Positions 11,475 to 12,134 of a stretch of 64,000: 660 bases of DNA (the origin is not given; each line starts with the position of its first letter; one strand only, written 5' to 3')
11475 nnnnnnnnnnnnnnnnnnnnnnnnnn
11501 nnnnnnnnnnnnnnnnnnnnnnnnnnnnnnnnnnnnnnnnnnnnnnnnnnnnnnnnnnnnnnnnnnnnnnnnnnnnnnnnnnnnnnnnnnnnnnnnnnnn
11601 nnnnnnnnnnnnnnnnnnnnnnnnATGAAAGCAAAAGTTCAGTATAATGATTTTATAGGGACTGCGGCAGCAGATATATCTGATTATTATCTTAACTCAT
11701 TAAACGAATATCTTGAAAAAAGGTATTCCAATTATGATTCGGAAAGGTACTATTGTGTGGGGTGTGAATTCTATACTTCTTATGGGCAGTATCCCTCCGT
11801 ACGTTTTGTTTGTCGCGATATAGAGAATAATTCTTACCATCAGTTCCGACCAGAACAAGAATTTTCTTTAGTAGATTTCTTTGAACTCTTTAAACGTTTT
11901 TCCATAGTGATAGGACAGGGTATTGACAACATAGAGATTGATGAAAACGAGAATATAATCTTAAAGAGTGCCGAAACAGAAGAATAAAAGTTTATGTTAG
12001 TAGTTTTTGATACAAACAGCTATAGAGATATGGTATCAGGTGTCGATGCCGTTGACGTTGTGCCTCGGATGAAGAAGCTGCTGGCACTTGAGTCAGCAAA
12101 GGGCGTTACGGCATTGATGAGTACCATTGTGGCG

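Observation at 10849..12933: Tight three-gene operon (2TM sensor-like protein, small acidic protein, long PIN-like nuclease): candidate undescribed toxin/defence module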

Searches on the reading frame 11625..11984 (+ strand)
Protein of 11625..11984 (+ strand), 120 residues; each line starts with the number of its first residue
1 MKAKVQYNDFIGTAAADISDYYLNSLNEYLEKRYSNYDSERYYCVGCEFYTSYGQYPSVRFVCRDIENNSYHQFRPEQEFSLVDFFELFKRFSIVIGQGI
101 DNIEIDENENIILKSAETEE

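Call 5: search_protein_families(library=pfam, max_evalue=1, proteins=[window:11625-11984:+])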
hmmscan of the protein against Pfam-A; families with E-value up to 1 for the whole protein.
seq(120 aa): 1 family
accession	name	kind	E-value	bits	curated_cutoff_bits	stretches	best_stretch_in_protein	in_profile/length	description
PF22161.1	Mre11_C_bact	-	0.69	10.4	27.4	0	79-92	7-20/47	Mre11 C-terminal domain, bacteria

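Call 6: search_protein_families(library=padloc, max_evalue=1, proteins=[window:11625-11984:+])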
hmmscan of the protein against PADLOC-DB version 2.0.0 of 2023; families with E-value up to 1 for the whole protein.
seq(120 aa): 0 families

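Call 7: search_protein_families(library=ncbifam, max_evalue=1, proteins=[window:11625-11984:+])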
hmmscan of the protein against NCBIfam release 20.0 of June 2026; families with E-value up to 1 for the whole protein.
seq(120 aa): 1 family
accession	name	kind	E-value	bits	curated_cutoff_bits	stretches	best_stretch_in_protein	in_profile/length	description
TIGR04327.1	OMP_LA_2444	subfamily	0.0022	17.6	120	1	72-107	95-130/291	LA_2444/LA_4059 family outer membrane protein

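Call 10: find_homologous_proteins(query=window:11625-11984:+)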
Query seq(120 aa) (120 aa): 107 proteins with E <= 0.001 among 126 candidates.
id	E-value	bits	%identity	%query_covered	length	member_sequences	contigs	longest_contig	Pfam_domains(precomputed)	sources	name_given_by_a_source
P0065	9.2e-74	263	100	100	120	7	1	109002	-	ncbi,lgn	-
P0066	2.4e-63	229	85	98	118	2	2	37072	-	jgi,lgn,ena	-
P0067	8.2e-59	215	78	98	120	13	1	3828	-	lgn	-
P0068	5.1e-57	209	77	98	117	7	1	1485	-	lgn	-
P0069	2.6e-56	207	77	98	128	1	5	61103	-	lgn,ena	-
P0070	8.5e-52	192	70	96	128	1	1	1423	-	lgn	-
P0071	1.6e-51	191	70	96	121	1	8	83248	-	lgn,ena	-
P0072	1.3e-47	179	66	94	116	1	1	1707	-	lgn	-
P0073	4.1e-47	177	67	99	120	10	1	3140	-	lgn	-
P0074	1.1e-45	172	61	95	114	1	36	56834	-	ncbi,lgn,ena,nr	ncbi:MAG: hypothetical protein J6M41_01785 [Prevotella sp.]|nr:hypothetical protein [Prevotella sp.]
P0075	3.3e-44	168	68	94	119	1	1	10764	-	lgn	-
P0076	1.0e-43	166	65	94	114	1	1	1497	-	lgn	-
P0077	1.5e-42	162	68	93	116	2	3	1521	-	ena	-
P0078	1.6e-41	159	67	80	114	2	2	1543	-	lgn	-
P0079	1.8e-41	159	58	96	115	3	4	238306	-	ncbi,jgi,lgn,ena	-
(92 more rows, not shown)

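Call 12: find_encoding_contigs(protein=P0065, flank=8000, max_places=4)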
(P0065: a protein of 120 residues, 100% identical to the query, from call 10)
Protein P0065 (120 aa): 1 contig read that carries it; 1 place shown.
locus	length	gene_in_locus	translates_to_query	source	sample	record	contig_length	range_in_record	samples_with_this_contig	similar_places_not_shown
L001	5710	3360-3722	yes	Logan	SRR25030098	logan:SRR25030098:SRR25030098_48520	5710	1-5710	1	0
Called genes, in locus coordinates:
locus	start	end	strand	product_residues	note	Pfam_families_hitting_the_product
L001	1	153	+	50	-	?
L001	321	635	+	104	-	-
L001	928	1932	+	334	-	PF07804:HipA_C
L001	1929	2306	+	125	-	PF13657:Couple_hipA (weak)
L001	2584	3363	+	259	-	-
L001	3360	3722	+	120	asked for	-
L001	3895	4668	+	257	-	-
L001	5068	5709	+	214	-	?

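Call 13: find_encoding_contigs(protein=P0079, flank=8000, max_places=4)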
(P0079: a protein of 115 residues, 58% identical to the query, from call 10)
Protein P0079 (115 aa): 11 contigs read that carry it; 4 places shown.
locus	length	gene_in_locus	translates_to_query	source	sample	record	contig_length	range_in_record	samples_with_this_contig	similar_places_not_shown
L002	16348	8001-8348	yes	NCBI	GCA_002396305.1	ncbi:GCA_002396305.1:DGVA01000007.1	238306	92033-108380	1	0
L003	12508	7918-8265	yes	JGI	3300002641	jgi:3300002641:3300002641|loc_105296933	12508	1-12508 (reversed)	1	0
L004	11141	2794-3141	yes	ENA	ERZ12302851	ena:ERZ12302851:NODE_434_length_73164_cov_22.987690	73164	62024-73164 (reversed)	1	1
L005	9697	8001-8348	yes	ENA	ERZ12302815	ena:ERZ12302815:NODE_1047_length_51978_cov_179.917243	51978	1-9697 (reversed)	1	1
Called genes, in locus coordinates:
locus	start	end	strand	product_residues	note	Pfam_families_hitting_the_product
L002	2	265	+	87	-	-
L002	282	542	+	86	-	-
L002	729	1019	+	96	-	-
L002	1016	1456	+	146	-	PF01850:PIN, PF13470:PIN_3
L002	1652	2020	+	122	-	-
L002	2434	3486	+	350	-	PF13304:AAA_21 (faint)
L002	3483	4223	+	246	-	PF14103:DUF4276 (weak)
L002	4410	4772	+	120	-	-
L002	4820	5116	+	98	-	PF05717:TnpB_IS66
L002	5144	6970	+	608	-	PF03050:DDE_Tnp_IS66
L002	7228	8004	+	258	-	-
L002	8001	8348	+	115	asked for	-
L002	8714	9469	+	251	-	PF03721:UDPG_MGDP_dh_N (faint), PF00984:UDPG_MGDP_dh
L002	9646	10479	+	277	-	PF00483:NTP_transferase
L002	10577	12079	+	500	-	PF01554:MatE, PF01943:Polysacc_synt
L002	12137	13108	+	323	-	-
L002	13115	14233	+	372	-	PF01071:GARS_A (weak), PF02655:ATP-grasp_3, PF02786:CPSase_L_D2, PF07478:Dala_Dala_lig_C, PF13535:ATP-grasp_4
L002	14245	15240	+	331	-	PF01073:3Beta_HSD, PF01370:Epimerase, PF02719:Polysacc_synt_2 (faint), PF04321:RmlD_sub_bind, PF13460:NAD_binding_10, PF16363:GDP_Man_Dehyd, PF07993:NAD_binding_4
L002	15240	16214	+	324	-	-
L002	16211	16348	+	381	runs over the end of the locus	PF01041:DegT_DnrJ_EryC1, PF00155:Aminotran_1_2, PF00266:Aminotran_5, PF01053:Cys_Met_Meta_PP (faint)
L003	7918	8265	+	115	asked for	-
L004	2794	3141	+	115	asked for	-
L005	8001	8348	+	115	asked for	-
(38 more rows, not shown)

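Call 14: find_encoding_contigs(protein=P0071, flank=8000, max_places=4)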
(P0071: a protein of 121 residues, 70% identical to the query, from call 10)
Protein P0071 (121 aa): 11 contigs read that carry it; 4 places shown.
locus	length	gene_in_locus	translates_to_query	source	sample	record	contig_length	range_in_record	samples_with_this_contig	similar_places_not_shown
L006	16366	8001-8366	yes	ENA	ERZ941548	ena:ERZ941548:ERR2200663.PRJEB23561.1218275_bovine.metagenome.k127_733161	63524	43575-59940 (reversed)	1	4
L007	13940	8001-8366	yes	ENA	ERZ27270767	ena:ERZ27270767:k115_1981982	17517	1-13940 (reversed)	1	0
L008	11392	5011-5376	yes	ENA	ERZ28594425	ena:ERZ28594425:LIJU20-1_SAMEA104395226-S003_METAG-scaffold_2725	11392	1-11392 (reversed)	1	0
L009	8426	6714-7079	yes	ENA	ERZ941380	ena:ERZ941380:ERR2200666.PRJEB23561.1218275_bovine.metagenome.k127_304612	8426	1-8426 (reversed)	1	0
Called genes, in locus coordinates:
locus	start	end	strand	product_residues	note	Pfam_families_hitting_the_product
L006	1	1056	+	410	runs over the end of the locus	PF03415:Peptidase_C11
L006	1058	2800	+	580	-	PF01343:Peptidase_S49, PF00574:CLP_protease (faint), PF01343:Peptidase_S49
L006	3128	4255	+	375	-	PF01073:3Beta_HSD, PF01370:Epimerase, PF02719:Polysacc_synt_2, PF04321:RmlD_sub_bind, PF16363:GDP_Man_Dehyd, PF07993:NAD_binding_4, PF16363:GDP_Man_Dehyd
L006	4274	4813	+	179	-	PF02915:Rubrerythrin, PF21349:RUBY_RBDX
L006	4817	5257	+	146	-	-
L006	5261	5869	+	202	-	PF00081:Sod_Fe_N, PF02777:Sod_Fe_C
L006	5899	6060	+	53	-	-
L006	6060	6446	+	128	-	-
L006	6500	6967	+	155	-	-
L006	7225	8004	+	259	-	-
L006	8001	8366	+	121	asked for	-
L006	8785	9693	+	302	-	-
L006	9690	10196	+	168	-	-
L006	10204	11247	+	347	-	PF04245:NA37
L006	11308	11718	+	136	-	-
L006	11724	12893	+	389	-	PF01467:CTP_transf_like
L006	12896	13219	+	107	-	PF05336:rhaM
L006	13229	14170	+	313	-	PF01370:Epimerase, PF04321:RmlD_sub_bind (weak), PF16363:GDP_Man_Dehyd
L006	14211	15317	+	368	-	PF01370:Epimerase, PF04321:RmlD_sub_bind, PF05368:NmrA (faint), PF16363:GDP_Man_Dehyd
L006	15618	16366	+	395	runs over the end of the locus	PF02350:Epimerase_2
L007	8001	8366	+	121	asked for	-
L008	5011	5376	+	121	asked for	-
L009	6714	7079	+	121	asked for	-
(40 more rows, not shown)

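Call 27: find_encoding_contigs(protein=P0066, flank=6000, max_places=3)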
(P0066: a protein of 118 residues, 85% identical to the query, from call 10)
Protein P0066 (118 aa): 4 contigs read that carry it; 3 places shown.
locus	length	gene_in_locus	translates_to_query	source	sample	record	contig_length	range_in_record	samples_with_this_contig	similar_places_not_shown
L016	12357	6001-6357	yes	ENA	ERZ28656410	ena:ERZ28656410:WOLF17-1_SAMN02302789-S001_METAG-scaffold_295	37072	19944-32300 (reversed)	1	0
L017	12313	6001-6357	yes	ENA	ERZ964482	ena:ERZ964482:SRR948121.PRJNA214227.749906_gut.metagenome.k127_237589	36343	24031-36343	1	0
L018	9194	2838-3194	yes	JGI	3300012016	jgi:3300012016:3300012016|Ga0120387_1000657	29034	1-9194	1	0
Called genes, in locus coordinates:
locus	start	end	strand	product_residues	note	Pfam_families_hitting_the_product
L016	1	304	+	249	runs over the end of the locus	-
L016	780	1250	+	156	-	PF04542:Sigma70_r2, PF13384:HTH_23 (faint), PF08281:Sigma70_r4_2, PF00196:GerE (weak), PF04545:Sigma70_r4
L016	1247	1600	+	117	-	-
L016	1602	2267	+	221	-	-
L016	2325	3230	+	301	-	-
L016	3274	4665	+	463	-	PF00593:TonB_dep_Rec_b-barrel, PF14905:OMP_b-brl_3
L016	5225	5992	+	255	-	-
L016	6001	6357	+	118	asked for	-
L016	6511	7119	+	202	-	-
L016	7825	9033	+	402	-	PF13173:AAA_14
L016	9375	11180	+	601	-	PF00009:GTP_EFTU, PF22042:EF-G_D2 (weak), PF03144:GTP_EFTU_D2, PF14492:EFG_III (faint), PF00679:EFG_C, PF06421:LepA_C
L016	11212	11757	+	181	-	PF25589:DUF7935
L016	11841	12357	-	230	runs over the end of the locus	PF01746:tRNA_m1G_MT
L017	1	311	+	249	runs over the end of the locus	-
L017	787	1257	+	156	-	PF04542:Sigma70_r2, PF13384:HTH_23 (faint), PF08281:Sigma70_r4_2, PF00196:GerE (weak), PF04545:Sigma70_r4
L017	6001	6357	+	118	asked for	-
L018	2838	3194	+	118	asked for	-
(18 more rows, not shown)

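Call 34: search_protein_families(library=pfam, alignment_id=A3, max_evalue=1)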
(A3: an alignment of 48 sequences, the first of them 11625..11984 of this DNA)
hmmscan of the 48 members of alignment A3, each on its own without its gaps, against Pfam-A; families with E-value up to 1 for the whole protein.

A. member 1, window:11625-11984:+ (120 aa): 1 family
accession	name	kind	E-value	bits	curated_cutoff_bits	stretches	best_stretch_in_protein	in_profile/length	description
PF22161.1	Mre11_C_bact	-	0.69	10.4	27.4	0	79-92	7-20/47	Mre11 C-terminal domain, bacteria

B. families by the number of members that match (of 48 scanned): 20 families
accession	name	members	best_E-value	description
PF23473.1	LysM3_LYK4_5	3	0.045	LYK4/5 LysM3 domain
PF20755.2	DUF6834_C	2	0.0049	Domain of unknown function (DUF6834), C-terminal domain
PF00076.28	RRM_1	2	0.041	RNA recognition motif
PF25731.1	crAss_MUZ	2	0.066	Crassvirus muzzle protein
PF22161.1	Mre11_C_bact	2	0.11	Mre11 C-terminal domain, bacteria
PF12704.14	MacB_PCD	2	0.16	MacB-like periplasmic core domain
PF18381.7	YcaO_C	1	0.013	YcaO cyclodehydratase C-terminal domain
PF00884.28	Sulfatase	1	0.019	Sulfatase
PF05256.17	UPF0223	1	0.023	Uncharacterised protein family (UPF0223)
PF19856.4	DUF6331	1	0.037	Family of unknown function (DUF6331)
PF20464.3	MmeI_N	1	0.039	MmeI, N-terminal domain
PF20275.3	CTD10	1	0.058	C-terminal domain 10 of the ABC-three component (ABC-3C) systems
PF00961.24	LAGLIDADG_1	1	0.07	LAGLIDADG endonuclease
PF20856.2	SdbC_C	1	0.091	SdbC, C-terminal domain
PF17156.9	GAPES2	1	0.11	Gammaproteobacterial periplasmic sensor domain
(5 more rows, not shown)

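Call 36: find_related_loci(query=A3, collection=genome_contigs, flank=6000)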
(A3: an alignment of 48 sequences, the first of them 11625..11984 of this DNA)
Query A3 (120 aa) in genome_contigs; peptide patterns used: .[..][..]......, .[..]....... (x = any residue, [..] = any of these).
138 stretches matched a pattern; 83 encode a relative of the query (tblastn E <= 1e-3); the best 80 are kept; 79 distinct loci.
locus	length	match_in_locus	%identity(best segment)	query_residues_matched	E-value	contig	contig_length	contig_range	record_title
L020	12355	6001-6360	88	1-120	2e-70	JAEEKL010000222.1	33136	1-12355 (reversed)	MAG: Bacteroidales bacterium isolate Tb.RUG.192 k141_10899836_flag=0_multi=38.9971_len=33136, whole genome shotgun seque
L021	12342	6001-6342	63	1-113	5e-45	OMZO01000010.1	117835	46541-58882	uncultured Prevotella sp. isolate RUG108 genome assembly, contig: scaffold_250, whole genome shotgun sequence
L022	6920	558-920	47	1-120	4e-32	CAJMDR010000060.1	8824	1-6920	MAG TPA_asm: uncultured Porphyromonadaceae bacterium isolate ERR321609-bin.9 genome assembly, contig: NODE_4830_length_8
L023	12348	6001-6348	47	1-113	2e-31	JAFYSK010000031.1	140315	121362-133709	MAG: Paludibacteraceae bacterium isolate RGIG7379 Water_buffalos_Cecum-5__c610668, whole genome shotgun sequence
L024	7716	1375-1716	50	1-113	4e-31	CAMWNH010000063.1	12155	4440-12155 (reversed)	MAG TPA_asm: uncultured Porphyromonadaceae bacterium isolate SRR14411245_bin.3_metawrap_v1.3_MAG genome assembly, contig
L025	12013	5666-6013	46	1-113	9e-31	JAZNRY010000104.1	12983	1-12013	MAG: Paludibacteraceae bacterium isolate T1900044812_TS20190278.MAGScoT_cleanbin_000006 SGB_2793_k141_2216749, whole gen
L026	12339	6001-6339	47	1-114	1e-30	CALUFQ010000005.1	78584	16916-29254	MAG: uncultured Paraprevotella sp. isolate BRZ_EQ__bin131 genome assembly, contig: BRZ_EQ__NODE_738_length_78584_cov_8.9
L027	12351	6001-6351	49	1-116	1e-30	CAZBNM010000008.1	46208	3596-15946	MAG TPA_asm: uncultured Bacteroides sp. isolate SRP199465_co2_375 genome assembly, contig: NODE_1639_length_46208_cov_13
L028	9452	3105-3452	47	1-113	2e-30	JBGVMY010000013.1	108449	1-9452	MAG: Paludibacteraceae bacterium isolate fecal_MAG_247 fecal_MAG_247_contig_0013, whole genome shotgun sequence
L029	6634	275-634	48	1-119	1e-29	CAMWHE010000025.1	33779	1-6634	MAG TPA_asm: uncultured Bacteroidales bacterium isolate SRR14411283_bin.9_metawrap_v1.3_MAG genome assembly, contig: NOD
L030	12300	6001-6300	52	1-98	2e-29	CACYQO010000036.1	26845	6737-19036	MAG: uncultured Prevotellaceae bacterium isolate RUG12181 genome assembly, contig: RUG12181_asm_36, whole genome shotgun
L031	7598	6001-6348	44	1-113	2e-29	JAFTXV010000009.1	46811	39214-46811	MAG: Paludibacteraceae bacterium isolate RGIG4248 Roe_deer_Colon-5__c1883, whole genome shotgun sequence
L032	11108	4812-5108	53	1-97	1e-28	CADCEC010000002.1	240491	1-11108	MAG: uncultured Bacteroidetes bacterium isolate RUG14564 genome assembly, contig: RUG14564_asm_2, whole genome shotgun s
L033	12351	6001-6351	42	1-114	4e-28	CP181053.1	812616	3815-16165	Prevotella histicola strain T05-04 chromosome 2, complete sequence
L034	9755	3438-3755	48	1-106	1e-27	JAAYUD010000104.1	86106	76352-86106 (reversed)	MAG: Bacteroidales bacterium isolate AS27yjCOA_134 191866_AS27, whole genome shotgun sequence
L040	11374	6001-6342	42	1-112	9e-22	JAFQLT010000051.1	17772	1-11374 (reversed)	MAG: Bacteroidaceae bacterium isolate RGIG1935 Goat_Cecum.Co__c1236389, whole genome shotgun sequence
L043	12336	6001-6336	45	1-108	3e-20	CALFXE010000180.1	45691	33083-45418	MAG TPA_asm: uncultured Paludibacter sp. isolate SRR3901694_bin.109_CONCOCT_v1.1_MAG genome assembly, contig: ERZ778021.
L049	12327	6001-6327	42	1-107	3e-18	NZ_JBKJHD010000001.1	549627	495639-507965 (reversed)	Flavobacterium sp. RHBU_24 1, whole genome shotgun sequence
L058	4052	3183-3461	38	1-96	2e-13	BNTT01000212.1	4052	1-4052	Bacteroidia bacterium MS499-65 DNA, sequence212, whole genome shotgun sequence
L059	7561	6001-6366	37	1-120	2e-13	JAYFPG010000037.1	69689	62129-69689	MAG: Paludibacter sp. isolate CA_107 c_CA_000000027557, whole genome shotgun sequence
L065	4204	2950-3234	34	1-96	4e-11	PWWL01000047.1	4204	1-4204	MAG: Balneolaceae bacterium isolate CSSed11_50 CS-Sed11-C51112, whole genome shotgun sequence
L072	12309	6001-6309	34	1-96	6e-10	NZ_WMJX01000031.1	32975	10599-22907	Myroides albus strain BIT-d1 Scaffold31, whole genome shotgun sequence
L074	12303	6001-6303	36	1-96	4e-11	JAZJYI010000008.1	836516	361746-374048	MAG: Bacteroidota bacterium isolate ADI_H1L3_2_122_18_3-bin033_1 ADIH1L32_B033_1_000000000008, whole genome shotgun sequ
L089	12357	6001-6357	34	1-110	9e-9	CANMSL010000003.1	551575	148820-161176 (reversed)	uncultured Aquimarina sp. isolate 2-926.fasta genome assembly, contig: NODE_3, whole genome shotgun sequence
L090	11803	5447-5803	33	1-110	1e-8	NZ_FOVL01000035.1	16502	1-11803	Salegentibacter flavus strain DSM 17794, whole genome shotgun sequence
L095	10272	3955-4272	32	1-101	7e-8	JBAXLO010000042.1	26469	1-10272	MAG: Bacteroidota bacterium isolate ELA429 MAG429_42, whole genome shotgun sequence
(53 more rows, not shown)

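Call 41: search_protein_families(library=pfam, max_evalue=0.01, proteins=[L049:5231-6001:+, L022:907-2436:+, L026:6339-7355:+, L030:5162-6001:+, L025:3610-5616:+, L022:31-558:+, L021:6372-7250:+, L006:8785-9690:+, L016:6511-7116:+, L028:2604-3074:+])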
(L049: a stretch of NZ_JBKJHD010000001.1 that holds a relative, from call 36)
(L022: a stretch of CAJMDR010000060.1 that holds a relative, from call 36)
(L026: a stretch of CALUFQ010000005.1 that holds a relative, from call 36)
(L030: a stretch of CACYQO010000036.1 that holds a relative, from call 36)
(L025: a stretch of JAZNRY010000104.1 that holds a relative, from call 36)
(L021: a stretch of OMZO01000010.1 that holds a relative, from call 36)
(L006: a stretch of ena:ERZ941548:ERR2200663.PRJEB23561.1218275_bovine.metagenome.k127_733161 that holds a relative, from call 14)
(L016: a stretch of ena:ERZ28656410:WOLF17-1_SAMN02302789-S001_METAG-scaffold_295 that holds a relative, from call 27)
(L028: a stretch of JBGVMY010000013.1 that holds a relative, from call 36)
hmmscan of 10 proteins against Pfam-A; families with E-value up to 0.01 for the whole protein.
L049:5231-6001:+ (257 aa): 1 family
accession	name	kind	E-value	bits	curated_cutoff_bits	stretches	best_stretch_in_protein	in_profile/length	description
PF10137.14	CAP12-PCTIR_TIR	-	2e-22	79.8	24.7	1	124-236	2-118/119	CAP12/Pycsar effector protein, TIR domain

L022:907-2436:+ (510 aa): 2 families
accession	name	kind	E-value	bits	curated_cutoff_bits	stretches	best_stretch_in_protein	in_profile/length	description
PF13676.11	TIR_2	-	7.4e-13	49.5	28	1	185-314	1-121/122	TIR domain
PF08357.16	SEFIR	-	9.1e-10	39.4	23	1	185-261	3-85/150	SEFIR domain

L026:6339-7355:+ (339 aa): 2 families
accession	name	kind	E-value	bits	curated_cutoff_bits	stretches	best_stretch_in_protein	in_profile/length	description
PF13676.11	TIR_2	-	1.7e-13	51.5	28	1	182-314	1-121/122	TIR domain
PF08357.16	SEFIR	-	4.7e-08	33.9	23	1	182-252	3-81/150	SEFIR domain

L030:5162-6001:+ (280 aa): 0 families

L025:3610-5616:+ (669 aa): 3 families
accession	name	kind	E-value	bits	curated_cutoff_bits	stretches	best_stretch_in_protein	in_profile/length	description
PF00082.27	Peptidase_S8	-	1e-44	153.4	21.8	1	54-358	3-288/288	Subtilase family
PF19408.5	PKD_6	-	4.9e-06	27.2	25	1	370-429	5-58/82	PKD-like domain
PF18962.6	Por_Secre_tail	-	0.0085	16.8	27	0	606-668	23-75/75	Secretion system C-terminal sorting domain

L022:31-558:+ (176 aa): 1 family
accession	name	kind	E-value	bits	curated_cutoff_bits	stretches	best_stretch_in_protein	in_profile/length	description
PF01041.23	DegT_DnrJ_EryC1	-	4.1e-17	62.9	19.8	2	90-171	276-359/360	DegT/DnrJ/EryC1/StrS aminotransferase family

L021:6372-7250:+ (293 aa): 1 family
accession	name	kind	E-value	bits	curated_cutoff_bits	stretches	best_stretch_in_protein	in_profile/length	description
PF15931.10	DUF4747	-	3.8e-23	82.7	27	1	20-245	1-236/257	Domain of unknown function (DUF4747)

L006:8785-9690:+ (302 aa): 0 families

L016:6511-7116:+ (202 aa): 0 families

L028:2604-3074:+ (157 aa): 0 families

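Call 45: search_protein_families(library=pfam, max_evalue=0.01, proteins=[L040:6379-7332:+, L043:6387-7343:+, L059:6382-7170:+, L065:3325-4110:+, L074:6404-6931:+, L089:5400-5987:+, L090:5025-5432:+, L058:442-3141:+, L095:4402-5073:+, L072:6439-7428:+])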
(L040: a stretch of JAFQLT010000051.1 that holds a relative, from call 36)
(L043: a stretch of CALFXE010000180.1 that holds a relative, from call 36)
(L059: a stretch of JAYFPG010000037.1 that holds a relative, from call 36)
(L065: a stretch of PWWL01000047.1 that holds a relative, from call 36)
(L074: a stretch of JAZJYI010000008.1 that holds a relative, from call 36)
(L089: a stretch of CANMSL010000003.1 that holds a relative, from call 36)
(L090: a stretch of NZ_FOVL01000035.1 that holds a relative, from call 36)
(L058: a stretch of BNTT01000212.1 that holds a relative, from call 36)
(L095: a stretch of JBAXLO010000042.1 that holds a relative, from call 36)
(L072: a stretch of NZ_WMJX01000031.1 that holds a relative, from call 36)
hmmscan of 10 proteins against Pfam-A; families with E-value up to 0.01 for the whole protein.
L040:6379-7332:+ (318 aa): 1 family
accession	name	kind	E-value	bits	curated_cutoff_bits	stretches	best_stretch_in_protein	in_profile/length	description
PF13271.11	DUF4062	-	9.8e-16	58.2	24.7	1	8-94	1-82/82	Domain of unknown function (DUF4062)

L043:6387-7343:+ (319 aa): 3 families
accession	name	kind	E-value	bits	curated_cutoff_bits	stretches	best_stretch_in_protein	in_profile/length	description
PF00535.33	Glycos_transf_2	-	4.7e-18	66.1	23.3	1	34-166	5-129/168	Glycosyl transferase family 2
PF13641.12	Glyco_tranf_2_3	-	2e-06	28.4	27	1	35-149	9-118/230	Glycosyltransferase like family 2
PF10111.15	Glyco_tranf_2_2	-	9.2e-06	25.8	27.3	1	38-194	11-167/276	Glycosyltransferase like family 2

L059:6382-7170:+ (263 aa): 0 families

L065:3325-4110:+ (262 aa): 0 families

L074:6404-6931:+ (176 aa): 0 families

L089:5400-5987:+ (196 aa): 2 families
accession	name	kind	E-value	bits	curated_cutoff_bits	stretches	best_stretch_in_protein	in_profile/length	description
PF18734.6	HEPN_AbiU2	-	0.0034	17.3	26.8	1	112-175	95-153/193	AbiU2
PF16888.10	YwqH-like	-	0.0094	16.6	33.7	0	82-150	44-105/123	YwqH-like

L090:5025-5432:+ (136 aa): 0 families

L058:442-3141:+ (900 aa): 4 families
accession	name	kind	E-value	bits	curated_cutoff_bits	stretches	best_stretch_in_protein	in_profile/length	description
PF13004.13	BACON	-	1.3e-58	195.2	25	7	262-319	2-60/61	Putative binding domain, N-terminal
PF19190.6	BACON_2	-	1.9e-45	153.2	25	6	408-493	2-92/94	Viral BACON domain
PF07603.17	Lcl_C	-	7.6e-08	33.1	34.9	1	773-897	10-116/117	Lcl C-terminal domain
PF21139.3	BT_MCC_alpha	-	0.00084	20.2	31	0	365-438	46-114/118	Methylcrotonyl-CoA carboxylase, alpha-subunit, BT domain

L095:4402-5073:+ (224 aa): 0 families

L072:6439-7428:+ (330 aa): 1 family
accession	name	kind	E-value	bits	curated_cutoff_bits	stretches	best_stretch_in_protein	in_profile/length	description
PF14391.12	DUF4421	-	3e-47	162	32.1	1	30-309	2-302/302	Domain of unknown function (DUF4421)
